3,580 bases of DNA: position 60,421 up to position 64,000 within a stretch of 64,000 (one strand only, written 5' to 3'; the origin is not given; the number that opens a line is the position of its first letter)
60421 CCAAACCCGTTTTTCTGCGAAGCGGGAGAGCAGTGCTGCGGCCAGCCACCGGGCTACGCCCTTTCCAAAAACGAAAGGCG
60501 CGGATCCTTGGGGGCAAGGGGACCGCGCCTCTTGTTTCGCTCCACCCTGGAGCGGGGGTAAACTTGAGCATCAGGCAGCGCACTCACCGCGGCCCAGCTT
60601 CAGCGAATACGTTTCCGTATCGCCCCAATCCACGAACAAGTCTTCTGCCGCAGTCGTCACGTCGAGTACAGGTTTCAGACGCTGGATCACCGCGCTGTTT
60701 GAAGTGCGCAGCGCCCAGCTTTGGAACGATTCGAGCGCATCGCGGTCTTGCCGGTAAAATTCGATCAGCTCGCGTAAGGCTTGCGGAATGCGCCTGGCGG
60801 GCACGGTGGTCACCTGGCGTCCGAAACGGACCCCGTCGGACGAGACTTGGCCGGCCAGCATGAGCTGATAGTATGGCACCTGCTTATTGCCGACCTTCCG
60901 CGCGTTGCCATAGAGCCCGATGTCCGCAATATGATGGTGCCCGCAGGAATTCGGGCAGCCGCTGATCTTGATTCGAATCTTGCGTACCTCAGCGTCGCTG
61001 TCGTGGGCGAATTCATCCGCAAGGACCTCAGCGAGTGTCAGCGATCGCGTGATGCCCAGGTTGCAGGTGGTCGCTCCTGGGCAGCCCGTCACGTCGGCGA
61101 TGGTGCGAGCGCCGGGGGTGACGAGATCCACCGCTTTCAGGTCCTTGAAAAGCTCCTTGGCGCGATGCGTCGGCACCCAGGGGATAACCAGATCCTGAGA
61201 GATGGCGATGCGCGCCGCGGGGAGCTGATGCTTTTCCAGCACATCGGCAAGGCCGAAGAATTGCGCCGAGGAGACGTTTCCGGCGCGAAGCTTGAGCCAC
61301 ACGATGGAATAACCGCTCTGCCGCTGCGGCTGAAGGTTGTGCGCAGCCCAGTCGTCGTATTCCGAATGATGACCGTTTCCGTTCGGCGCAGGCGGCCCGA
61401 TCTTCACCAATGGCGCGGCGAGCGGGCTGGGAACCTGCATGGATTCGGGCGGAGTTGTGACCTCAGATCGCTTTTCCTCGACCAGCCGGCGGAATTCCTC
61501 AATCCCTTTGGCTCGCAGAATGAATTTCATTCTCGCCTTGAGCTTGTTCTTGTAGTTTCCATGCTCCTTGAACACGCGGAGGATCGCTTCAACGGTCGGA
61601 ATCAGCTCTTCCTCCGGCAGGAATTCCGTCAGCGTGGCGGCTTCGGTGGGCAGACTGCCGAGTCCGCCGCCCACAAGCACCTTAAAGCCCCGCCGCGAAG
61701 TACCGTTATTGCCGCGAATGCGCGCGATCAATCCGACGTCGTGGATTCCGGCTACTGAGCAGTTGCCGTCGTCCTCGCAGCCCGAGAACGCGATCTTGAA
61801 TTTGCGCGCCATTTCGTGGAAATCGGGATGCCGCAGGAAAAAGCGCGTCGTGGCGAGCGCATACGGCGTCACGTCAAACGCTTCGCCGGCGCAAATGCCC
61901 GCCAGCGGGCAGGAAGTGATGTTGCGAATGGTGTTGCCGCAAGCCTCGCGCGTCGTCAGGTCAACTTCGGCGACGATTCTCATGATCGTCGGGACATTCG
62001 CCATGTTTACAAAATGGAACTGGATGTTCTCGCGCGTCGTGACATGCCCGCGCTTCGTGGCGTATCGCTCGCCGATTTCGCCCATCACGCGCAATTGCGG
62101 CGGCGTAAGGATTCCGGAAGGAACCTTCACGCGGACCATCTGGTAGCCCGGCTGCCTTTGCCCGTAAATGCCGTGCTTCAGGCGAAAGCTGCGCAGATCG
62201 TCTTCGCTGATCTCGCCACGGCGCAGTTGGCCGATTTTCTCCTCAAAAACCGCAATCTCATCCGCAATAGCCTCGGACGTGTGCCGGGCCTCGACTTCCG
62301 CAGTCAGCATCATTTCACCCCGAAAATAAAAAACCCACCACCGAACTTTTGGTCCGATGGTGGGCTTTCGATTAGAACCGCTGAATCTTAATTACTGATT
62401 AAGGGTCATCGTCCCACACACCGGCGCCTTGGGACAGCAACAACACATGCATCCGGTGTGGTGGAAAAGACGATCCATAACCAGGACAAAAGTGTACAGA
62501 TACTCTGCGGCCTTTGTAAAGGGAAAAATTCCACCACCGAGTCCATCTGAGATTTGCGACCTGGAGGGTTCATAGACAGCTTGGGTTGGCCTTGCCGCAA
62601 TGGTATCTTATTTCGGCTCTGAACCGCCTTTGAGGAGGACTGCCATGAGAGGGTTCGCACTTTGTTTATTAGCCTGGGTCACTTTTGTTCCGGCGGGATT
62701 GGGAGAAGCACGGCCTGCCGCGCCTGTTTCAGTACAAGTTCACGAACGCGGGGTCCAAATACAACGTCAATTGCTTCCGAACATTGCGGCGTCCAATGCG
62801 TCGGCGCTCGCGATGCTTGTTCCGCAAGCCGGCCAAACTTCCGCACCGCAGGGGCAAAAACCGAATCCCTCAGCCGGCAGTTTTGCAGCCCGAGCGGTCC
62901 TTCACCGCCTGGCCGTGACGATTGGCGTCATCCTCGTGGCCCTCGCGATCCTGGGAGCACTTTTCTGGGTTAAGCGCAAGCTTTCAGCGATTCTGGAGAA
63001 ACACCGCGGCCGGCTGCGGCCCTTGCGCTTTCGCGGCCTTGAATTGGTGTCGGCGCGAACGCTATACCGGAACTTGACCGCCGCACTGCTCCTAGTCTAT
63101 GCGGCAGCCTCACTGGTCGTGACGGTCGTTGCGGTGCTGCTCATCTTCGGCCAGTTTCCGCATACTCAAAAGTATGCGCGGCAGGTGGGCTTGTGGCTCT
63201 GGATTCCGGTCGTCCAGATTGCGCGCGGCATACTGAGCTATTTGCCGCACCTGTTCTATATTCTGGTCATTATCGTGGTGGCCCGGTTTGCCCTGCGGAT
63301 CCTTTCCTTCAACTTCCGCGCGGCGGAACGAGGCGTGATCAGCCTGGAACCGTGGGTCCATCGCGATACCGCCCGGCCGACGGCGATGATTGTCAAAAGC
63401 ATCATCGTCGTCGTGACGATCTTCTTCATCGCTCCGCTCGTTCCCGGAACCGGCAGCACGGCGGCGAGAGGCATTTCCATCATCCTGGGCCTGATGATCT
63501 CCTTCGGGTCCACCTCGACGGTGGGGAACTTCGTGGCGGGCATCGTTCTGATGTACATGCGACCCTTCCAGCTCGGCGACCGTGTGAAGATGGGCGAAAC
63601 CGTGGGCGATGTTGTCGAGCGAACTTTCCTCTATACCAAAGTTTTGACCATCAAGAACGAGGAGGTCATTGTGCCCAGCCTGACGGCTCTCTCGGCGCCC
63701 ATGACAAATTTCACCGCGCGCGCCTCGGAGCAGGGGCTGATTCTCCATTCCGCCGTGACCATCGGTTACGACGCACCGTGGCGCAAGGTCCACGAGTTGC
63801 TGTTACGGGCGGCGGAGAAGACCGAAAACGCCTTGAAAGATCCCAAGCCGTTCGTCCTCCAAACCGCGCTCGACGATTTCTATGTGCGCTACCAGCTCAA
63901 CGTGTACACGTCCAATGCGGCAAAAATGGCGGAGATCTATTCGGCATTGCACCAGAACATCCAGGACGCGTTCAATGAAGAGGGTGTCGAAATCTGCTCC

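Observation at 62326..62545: Cysteine-codon leader peptide plus alternating-segment attenuator upstream of the sulfite reductase gene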

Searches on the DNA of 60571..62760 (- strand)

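Call 3: search_rna_families(source=window, start=62200, end=62760, threshold=evalue, max_evalue=10, show_alignments=3)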
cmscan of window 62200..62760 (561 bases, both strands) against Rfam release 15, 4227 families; matches with E-value up to 10: 3.
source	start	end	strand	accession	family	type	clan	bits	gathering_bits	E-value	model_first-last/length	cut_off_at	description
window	62332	62367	-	RF02744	Rev39_5p_UTR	Cis-reg;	-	16.6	88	0.012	193-228/300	no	Soft rot Enterobacteriaceae Rev 39 5'UTR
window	62593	62728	+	RF02875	AS-pc01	Gene; antisense;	-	15.3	79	5.2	1-99/99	no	Antisense to pHK01_035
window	62212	62339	+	RF01974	H19_3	Gene; lncRNA;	-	12.7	46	6.7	1-116/116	no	H19 conserved region 3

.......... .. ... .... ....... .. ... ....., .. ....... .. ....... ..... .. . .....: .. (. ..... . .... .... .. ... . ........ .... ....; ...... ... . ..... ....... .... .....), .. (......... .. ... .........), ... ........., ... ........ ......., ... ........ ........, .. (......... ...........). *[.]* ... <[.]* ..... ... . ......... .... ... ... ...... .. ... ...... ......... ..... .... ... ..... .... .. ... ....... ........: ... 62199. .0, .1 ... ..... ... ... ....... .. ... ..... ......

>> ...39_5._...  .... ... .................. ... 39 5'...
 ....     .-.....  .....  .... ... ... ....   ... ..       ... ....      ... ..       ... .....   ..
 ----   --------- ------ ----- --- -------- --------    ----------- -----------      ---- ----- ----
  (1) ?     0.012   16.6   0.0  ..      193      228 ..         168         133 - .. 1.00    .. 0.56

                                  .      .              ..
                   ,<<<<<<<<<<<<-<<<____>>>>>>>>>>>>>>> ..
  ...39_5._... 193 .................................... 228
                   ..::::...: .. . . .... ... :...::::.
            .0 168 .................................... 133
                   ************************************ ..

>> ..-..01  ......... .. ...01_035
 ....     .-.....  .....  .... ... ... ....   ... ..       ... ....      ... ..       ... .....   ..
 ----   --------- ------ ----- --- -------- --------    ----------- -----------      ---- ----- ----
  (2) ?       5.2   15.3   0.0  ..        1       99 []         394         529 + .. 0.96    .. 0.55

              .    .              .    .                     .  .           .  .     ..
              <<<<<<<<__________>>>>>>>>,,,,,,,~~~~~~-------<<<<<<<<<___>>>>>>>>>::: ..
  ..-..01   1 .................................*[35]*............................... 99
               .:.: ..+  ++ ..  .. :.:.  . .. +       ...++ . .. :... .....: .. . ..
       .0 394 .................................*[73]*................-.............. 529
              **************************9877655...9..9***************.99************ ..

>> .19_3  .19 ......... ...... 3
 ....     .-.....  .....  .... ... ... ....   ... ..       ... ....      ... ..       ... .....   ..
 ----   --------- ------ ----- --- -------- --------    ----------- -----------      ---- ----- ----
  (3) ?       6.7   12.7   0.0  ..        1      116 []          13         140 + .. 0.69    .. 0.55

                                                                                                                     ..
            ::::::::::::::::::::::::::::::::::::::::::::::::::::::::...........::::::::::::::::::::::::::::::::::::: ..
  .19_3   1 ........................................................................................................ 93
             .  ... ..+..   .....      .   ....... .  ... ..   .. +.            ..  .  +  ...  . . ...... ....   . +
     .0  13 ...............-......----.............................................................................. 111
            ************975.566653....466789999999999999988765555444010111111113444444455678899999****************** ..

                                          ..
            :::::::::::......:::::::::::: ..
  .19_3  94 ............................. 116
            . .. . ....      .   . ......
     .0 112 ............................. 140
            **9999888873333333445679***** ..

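Call 57: search_rna_families(sources=[L023, L024, L014, L001], threshold=gathering)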
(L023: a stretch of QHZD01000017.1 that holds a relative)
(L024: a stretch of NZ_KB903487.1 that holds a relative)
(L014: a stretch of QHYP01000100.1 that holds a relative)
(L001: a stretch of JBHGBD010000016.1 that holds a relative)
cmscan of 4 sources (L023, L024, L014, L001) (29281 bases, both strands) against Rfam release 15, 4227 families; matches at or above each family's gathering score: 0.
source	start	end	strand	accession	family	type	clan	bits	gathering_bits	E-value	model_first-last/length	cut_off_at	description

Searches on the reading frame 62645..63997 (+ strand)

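Call 6: search_protein_families(library=pfam, proteins=[window:62645-63997:+])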
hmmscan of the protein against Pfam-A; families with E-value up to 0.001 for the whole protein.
window:62645-63997:+ (451 aa): 2 families
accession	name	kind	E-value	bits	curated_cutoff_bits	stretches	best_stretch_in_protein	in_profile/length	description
PF21082.3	MS_channel_3rd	-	1.7e-15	57.6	21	1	371-450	5-88/88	Mechanosensitive ion channel MscS, C-terminal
PF00924.24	MS_channel_2nd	-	2.6e-13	50.3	20.2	1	292-357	2-67/68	Mechanosensitive ion channel, beta-domain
